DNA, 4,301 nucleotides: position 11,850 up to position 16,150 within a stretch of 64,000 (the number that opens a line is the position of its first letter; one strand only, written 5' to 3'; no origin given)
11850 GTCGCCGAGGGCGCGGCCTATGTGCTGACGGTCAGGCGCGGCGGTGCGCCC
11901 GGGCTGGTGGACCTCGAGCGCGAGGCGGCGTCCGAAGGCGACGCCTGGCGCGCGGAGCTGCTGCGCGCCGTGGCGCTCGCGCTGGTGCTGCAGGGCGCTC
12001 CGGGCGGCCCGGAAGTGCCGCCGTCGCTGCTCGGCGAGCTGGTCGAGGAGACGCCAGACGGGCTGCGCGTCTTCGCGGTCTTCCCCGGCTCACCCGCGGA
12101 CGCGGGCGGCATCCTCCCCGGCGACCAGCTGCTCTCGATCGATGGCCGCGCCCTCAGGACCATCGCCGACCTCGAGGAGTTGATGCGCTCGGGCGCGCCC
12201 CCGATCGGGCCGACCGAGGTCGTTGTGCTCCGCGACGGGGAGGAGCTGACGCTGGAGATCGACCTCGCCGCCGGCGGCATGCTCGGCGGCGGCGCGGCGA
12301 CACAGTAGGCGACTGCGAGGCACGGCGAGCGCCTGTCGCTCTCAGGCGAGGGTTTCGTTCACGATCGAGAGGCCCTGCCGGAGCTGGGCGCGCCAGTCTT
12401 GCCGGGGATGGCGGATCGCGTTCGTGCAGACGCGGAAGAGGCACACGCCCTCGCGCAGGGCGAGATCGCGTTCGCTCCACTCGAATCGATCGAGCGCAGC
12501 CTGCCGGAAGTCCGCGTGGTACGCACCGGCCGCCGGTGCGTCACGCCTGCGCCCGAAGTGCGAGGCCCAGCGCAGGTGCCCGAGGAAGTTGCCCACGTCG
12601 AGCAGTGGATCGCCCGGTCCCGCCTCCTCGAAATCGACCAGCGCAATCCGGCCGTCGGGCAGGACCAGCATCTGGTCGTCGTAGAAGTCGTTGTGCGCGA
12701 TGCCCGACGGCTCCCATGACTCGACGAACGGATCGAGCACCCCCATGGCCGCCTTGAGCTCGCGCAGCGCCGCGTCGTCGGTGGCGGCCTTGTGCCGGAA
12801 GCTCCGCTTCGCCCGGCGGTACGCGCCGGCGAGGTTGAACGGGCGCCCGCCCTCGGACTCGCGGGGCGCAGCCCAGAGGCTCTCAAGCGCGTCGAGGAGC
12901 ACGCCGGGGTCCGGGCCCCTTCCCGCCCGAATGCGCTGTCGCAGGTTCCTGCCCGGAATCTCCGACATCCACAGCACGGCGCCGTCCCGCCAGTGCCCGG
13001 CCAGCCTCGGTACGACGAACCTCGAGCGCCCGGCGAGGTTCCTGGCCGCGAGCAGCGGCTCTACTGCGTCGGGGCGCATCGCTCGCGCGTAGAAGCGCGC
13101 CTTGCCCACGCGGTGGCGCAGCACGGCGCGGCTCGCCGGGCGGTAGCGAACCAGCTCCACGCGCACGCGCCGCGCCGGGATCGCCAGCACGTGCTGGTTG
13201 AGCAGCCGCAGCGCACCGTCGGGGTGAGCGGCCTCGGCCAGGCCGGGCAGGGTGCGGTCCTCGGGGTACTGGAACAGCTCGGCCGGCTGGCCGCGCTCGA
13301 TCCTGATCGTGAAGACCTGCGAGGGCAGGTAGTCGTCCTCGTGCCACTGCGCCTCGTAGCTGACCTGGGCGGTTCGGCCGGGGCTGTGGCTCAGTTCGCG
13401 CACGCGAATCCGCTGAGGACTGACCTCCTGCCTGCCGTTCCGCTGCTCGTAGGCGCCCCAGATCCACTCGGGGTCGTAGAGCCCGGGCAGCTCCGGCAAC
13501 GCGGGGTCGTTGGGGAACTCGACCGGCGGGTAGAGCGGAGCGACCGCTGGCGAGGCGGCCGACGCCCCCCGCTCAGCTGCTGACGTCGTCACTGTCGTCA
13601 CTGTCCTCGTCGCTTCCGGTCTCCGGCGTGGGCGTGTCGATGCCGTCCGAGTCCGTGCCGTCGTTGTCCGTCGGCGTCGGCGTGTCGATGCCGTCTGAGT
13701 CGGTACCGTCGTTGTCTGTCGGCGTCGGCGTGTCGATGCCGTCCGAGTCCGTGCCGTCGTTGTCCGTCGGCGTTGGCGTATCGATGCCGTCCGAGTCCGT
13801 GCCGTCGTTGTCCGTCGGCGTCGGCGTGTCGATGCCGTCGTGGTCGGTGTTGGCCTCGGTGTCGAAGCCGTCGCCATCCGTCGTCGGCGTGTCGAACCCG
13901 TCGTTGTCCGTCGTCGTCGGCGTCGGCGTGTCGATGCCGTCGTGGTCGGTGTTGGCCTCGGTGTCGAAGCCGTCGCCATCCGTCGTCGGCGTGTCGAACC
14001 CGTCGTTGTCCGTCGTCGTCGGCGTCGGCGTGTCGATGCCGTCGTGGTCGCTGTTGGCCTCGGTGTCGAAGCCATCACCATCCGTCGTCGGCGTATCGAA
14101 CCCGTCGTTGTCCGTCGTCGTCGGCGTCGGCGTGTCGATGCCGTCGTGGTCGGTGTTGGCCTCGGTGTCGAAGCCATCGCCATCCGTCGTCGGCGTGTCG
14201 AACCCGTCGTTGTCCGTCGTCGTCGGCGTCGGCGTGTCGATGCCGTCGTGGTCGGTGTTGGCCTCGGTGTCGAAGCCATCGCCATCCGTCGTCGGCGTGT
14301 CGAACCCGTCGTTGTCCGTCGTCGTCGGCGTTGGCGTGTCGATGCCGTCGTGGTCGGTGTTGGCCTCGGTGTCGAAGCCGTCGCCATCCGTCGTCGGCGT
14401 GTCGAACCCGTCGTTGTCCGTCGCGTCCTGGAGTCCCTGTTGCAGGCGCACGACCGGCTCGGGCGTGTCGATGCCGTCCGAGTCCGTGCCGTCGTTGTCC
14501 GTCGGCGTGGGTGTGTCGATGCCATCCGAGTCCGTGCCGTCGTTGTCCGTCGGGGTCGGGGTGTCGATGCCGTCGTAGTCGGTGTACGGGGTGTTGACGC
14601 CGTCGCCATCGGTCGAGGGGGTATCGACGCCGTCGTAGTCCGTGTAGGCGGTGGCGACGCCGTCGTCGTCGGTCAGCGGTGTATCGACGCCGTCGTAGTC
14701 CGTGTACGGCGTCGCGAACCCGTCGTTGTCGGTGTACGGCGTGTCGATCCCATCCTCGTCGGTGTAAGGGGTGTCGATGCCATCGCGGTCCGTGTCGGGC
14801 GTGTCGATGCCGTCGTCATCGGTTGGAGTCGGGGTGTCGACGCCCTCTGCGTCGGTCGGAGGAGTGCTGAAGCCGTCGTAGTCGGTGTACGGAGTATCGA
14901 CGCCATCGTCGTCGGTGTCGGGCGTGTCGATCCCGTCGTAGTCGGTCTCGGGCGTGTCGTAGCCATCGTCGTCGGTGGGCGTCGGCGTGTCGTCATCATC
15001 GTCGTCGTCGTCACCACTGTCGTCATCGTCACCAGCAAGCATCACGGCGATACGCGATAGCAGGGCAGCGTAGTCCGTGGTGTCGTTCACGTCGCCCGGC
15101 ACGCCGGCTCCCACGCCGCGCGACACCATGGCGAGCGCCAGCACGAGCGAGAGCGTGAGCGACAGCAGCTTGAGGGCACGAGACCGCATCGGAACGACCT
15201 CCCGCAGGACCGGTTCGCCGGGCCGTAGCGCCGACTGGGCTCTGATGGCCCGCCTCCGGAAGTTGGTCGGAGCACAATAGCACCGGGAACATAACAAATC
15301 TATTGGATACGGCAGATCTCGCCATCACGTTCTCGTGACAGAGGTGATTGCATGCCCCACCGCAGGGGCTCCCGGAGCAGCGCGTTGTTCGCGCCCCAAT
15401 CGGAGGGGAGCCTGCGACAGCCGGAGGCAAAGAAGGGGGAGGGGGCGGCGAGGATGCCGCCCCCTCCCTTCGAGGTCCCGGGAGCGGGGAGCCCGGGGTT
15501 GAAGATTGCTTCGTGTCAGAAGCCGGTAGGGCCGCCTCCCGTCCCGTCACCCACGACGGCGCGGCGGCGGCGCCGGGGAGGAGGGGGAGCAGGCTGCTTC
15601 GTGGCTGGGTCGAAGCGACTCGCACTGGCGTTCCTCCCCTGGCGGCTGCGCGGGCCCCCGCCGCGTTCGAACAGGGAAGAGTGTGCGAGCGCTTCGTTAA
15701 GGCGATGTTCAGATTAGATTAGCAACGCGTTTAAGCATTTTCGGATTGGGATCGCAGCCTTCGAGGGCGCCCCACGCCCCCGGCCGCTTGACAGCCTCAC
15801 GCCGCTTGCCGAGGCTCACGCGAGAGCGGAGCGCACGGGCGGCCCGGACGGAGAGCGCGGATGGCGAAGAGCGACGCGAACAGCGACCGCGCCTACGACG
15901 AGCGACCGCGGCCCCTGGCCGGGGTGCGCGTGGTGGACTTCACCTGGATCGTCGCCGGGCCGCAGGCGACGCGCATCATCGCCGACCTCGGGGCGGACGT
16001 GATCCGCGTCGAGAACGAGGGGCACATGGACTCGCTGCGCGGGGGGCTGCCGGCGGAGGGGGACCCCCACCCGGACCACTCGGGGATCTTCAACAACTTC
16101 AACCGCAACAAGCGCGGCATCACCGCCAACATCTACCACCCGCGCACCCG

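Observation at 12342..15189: Secreted hyper-acidic DxDGxD tandem-repeat (TSP3-like Ca-binding) protein followed by an APH-fold kinase-like gene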

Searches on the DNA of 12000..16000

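Call 51: search_rna_families(source=window, start=12000, end=16000, threshold=evalue, max_evalue=1)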
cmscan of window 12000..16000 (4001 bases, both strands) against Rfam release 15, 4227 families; matches with E-value up to 1: 3.
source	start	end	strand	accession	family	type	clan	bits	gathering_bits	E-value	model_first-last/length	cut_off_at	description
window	12265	12373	+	RF00598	SNORA76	Gene; snRNA; snoRNA; HACA-box;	CL00034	23.9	37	0.47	1-132/132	no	Small nucleolar RNA SNORA76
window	15435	15471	+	RF03778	mir-483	Gene; miRNA;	-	22.9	60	0.59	1-75/75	no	mir-483 microRNA precursor family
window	14962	15033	+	RF01059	mir-598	Gene; miRNA;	-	21.2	69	0.58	1-80/80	no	mir-598 microRNA precursor family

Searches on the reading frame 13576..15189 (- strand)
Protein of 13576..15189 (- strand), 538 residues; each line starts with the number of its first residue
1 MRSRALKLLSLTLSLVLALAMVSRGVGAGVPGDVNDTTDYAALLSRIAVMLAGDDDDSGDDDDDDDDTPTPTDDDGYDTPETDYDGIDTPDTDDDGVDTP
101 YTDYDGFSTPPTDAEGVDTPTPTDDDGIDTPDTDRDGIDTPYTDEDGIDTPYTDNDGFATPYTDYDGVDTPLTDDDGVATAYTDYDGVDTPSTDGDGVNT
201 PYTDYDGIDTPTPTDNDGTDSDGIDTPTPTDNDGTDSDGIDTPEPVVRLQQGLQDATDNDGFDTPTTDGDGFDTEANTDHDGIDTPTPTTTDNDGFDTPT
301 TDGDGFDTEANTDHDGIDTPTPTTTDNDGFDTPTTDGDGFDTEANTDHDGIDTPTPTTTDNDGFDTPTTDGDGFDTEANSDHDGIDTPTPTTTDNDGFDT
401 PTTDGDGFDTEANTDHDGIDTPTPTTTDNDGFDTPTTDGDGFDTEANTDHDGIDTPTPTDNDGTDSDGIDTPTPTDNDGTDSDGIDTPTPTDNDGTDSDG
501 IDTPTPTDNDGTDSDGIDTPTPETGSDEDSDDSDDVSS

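Call 4: search_protein_families(library=pfam, proteins=[window:13576-15189:-], max_evalue=0.1)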
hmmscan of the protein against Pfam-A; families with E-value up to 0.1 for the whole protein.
window:13576-15189:- (538 aa): 0 families

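Call 5: search_protein_families(library=ncbifam, proteins=[window:13576-15189:-], max_evalue=0.1)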
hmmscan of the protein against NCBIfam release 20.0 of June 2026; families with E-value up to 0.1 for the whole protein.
window:13576-15189:- (538 aa): 0 families

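Call 8: search_protein_families(library=pfam, proteins=[window:13576-15189:-], max_evalue=10)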
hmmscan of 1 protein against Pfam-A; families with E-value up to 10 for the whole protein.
window:13576-15189:- (538 aa): 0 families

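Call 39: find_homologous_proteins(query=window:13576-15189:-, max_evalue=0.00001)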
Query window:13576-15189:- (538 aa): 77 proteins with E <= 0.00001 among 8000 candidates.
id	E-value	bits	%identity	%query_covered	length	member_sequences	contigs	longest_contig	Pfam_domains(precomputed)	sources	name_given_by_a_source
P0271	4.9e-119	416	71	33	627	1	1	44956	-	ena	-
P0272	3.6e-79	285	67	37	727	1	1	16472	-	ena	-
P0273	4.5e-79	284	68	39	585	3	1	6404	-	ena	-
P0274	7.5e-60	221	65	30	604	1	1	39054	-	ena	-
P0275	3.0e-54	202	81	23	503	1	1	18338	PF21910.3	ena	-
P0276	1.9e-51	193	94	12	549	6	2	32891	-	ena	-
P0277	8.8e-50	188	40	60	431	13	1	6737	PF00041.28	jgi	-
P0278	1.4e-48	184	74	23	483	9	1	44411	PF00041.28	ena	-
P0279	7.8e-46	175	73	34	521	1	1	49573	-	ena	-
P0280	3.7e-41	159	70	21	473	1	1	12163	PF25788.3,PF00041.28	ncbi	-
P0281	1.4e-39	154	63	45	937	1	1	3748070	PF00041.28,PF16656.12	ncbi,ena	-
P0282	1.8e-38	150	80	12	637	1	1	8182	-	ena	-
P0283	5.6e-38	149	45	45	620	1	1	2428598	-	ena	-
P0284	4.5e-37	146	64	31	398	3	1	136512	PF00041.28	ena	-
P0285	1.0e-35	141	63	44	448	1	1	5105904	PF00041.28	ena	-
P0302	5.7e-17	79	59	20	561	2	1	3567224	-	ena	-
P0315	1.5e-13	68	68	14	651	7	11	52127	PF01636.30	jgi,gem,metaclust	metaclust:\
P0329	1.1e-10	59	57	24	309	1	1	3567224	-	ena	-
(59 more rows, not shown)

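Call 48: find_encoding_contigs(protein=P0315, flank=5000, max_places=4)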
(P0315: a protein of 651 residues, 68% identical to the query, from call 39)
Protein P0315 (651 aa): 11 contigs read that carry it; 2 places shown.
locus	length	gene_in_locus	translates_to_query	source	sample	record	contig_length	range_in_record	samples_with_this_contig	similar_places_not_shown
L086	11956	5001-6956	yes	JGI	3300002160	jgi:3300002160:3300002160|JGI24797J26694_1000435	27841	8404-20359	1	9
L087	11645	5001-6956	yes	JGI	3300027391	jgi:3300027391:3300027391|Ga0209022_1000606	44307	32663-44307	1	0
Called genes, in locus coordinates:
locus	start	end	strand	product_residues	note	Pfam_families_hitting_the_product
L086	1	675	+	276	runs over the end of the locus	PF00005:ABC_tran, PF13304:AAA_21 (faint)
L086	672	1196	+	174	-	PF01475:FUR, PF09339:HTH_IclR (weak)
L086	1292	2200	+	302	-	PF01545:Cation_efflux, PF16916:ZT_dimer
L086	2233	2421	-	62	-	-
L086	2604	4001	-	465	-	PF04326:SLFN_AlbA_2, PF13749:HATPase_c_4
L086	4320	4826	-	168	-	PF00156:Pribosyltran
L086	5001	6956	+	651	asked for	PF01636:APH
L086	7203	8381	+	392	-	PF00266:Aminotran_5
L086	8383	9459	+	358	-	PF13182:DUF4007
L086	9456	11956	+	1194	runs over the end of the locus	-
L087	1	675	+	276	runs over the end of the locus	PF00005:ABC_tran, PF13304:AAA_21 (faint)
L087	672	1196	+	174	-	PF01475:FUR, PF09339:HTH_IclR (weak)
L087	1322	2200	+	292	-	PF01545:Cation_efflux, PF16916:ZT_dimer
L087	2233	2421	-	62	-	-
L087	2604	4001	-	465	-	PF04326:SLFN_AlbA_2, PF13749:HATPase_c_4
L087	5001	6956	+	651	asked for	PF01636:APH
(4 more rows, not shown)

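Call 52: predict_structure(protein=window:13576-15189:-)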
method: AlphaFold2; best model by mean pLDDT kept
length: 538 residues; sequences in the alignment: 1
mean_pLDDT: 38.3   pTM: 0.21
mean pLDDT of the five models: 38.3, 36.8, 35.2, 34.7, 31.5
residues with pLDDT >= 90: 0; 70-90: 14; 50-70: 55; < 50: 469
segments of 3 or more residues with pLDDT < 50: 31-33, 53-55, 58-60, 69-73, 75-88, 91-109, 112-211, 213-226, 228-506, 508-527, 536-538
pLDDT, mean of each block of 10 residues (from residue 1): 67 75 58 52 54 50 51 43 43 42 39 40 39 37 34 34 37 37 37 36 38 38 42 38 43 38 36 33 33 31 32 31 29 32 31 31 30 30 33 29 31 31 30 32 31 34 34 32 34 34 38 37 41 47
secondary structure, 60 per line:
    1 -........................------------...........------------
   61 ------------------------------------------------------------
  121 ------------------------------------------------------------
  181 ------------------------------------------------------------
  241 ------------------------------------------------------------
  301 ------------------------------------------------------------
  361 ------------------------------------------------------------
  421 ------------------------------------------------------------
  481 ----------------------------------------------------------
elements in order: H2-25 H38-48

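Call 54: search_protein_families(library=padloc, proteins=[window:13576-15189:-], max_evalue=0.01)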
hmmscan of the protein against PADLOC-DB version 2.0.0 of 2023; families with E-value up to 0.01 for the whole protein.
window:13576-15189:- (538 aa): 0 families

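Call 70: search_protein_families(library=pfam, alignment_id=A2, max_evalue=0.01)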
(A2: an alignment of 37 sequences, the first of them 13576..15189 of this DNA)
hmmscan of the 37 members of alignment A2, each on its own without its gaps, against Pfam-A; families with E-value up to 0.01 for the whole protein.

A. member 1, window:13576-15189:- (538 aa): 0 families

B. families by the number of members that match (of 37 scanned): 1 family
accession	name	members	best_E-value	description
PF00041.27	fn3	2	0.00014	Fibronectin type III domain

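Call 73: find_encoding_contigs(protein=P0329, flank=3500, max_places=2)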
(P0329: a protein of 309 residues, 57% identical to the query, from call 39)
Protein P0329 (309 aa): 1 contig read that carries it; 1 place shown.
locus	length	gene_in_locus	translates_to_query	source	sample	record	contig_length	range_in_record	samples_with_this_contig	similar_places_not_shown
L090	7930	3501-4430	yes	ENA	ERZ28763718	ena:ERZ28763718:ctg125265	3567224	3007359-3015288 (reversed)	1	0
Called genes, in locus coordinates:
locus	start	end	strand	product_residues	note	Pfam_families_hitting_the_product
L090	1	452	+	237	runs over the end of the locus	-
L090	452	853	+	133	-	-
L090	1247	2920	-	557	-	PF02776:TPP_enzyme_N, PF00205:TPP_enzyme_M, PF02775:TPP_enzyme_C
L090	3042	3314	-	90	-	-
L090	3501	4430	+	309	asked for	-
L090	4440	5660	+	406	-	PF01636:APH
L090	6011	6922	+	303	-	PF00005:ABC_tran, PF13304:AAA_21 (weak), PF13732:DrrA1-3_C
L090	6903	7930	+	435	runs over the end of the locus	PF12698:ABC2_membrane_3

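Call 74: find_encoding_contigs(protein=P0302, flank=3500, max_places=2)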
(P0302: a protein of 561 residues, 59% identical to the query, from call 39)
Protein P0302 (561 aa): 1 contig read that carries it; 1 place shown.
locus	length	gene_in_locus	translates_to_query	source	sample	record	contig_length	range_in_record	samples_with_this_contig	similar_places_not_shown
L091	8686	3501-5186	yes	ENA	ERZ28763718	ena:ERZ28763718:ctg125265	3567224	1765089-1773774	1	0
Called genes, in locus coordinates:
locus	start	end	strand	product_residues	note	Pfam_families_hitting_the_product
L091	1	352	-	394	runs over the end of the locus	PF00296:Bac_luciferase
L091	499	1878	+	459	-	PF01979:Amidohydro_1, PF07969:Amidohydro_3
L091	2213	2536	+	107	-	PF05534:HicB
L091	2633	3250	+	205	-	PF07978:NIPSNAP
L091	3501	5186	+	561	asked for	-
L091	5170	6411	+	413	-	PF01636:APH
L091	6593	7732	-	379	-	PF00478:IMPDH, PF01070:FMN_dh, PF01645:Glu_synthase (weak)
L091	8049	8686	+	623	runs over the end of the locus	PF05958:tRNA_U5-meth_tr, PF02545:Maf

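Call 75: find_encoding_contigs(protein=P0281, flank=3500, max_places=2)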
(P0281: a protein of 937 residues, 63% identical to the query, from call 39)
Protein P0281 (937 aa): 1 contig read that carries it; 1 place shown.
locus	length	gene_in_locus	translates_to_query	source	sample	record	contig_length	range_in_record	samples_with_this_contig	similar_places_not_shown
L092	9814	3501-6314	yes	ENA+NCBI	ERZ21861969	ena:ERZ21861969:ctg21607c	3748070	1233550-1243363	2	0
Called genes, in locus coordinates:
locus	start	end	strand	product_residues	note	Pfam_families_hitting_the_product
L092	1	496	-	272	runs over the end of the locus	PF00106:adh_short, PF08659:KR (weak), PF13561:adh_short_C2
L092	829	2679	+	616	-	PF00009:GTP_EFTU, PF01926:MMR_HSR1 (faint), PF22042:EF-G_D2, PF03144:GTP_EFTU_D2, PF14492:EFG_III (weak), PF00679:EFG_C, PF21018:BipA_C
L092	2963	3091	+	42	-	-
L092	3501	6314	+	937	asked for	PF00041:fn3 (faint), PF16656:Pur_ac_phosph_N (faint)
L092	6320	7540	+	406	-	PF01636:APH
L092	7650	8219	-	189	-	PF00903:Glyoxalase, PF13669:Glyoxalase_4 (weak), PF18029:Glyoxalase_6 (weak), PF22677:Ble-like_N (weak)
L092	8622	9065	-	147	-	PF24777:DUF7700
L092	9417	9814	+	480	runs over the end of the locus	PF05697:Trigger_N, PF05698:Trigger_C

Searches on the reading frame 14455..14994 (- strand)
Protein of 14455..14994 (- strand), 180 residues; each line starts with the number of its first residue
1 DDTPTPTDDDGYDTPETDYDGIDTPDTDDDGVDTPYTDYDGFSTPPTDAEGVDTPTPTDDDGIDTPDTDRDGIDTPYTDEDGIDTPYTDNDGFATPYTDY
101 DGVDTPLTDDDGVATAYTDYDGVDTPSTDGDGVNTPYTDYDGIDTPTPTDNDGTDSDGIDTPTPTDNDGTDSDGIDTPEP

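Call 53: search_solved_structures(query=window:14455-14994:-, max_evalue=10, show_alignments=3)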
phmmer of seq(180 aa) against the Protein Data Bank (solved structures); distinct sequences matched with E-value up to 10: 0.
